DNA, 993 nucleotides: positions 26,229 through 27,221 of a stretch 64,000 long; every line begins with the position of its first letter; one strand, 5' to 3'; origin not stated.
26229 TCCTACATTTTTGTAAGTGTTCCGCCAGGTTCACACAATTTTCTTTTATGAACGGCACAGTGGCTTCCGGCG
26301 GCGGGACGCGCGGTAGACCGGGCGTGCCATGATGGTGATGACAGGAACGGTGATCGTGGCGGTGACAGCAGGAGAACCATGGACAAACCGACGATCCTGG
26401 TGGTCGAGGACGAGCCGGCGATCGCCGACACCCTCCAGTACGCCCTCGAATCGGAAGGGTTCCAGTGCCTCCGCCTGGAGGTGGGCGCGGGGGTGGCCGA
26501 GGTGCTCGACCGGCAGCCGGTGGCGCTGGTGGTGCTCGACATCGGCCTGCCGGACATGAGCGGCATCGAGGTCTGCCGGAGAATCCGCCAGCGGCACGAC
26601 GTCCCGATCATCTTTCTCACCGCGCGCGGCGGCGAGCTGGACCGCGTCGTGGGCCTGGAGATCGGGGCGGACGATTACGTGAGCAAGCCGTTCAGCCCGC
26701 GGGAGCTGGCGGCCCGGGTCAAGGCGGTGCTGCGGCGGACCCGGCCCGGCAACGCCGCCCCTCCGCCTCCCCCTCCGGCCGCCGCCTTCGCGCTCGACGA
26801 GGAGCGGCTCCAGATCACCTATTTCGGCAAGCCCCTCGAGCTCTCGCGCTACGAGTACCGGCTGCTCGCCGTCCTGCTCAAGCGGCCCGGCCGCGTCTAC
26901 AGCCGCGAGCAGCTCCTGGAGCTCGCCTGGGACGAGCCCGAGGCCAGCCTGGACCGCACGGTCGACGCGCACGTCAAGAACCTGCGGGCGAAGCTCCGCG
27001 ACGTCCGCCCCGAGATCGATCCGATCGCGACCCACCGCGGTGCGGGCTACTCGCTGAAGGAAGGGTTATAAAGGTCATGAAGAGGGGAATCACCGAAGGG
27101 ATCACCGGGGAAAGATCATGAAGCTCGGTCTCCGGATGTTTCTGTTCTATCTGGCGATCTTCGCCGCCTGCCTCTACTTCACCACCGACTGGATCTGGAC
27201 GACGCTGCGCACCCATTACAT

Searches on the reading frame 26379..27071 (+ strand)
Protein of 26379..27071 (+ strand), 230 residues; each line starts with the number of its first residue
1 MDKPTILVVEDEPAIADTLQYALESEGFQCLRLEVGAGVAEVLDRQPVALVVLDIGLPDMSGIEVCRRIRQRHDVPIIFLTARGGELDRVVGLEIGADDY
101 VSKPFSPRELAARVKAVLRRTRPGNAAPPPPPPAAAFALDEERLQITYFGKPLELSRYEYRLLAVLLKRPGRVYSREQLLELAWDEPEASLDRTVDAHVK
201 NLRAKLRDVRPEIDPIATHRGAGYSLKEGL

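Call 46: search_protein_families(library=pfam, proteins=[window:26379-27071:+], max_evalue=0.001)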
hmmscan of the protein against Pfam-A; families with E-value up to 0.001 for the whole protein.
window:26379-27071:+ (230 aa): 2 families
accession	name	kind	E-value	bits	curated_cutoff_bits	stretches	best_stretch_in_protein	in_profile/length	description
PF00072.30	Response_reg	-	3.3e-28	98.5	30.2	1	6-115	1-111/111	Response regulator receiver domain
PF00486.34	Trans_reg_C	-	2.8e-23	82.2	26.2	1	150-226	1-77/77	Transcriptional regulatory protein, C terminal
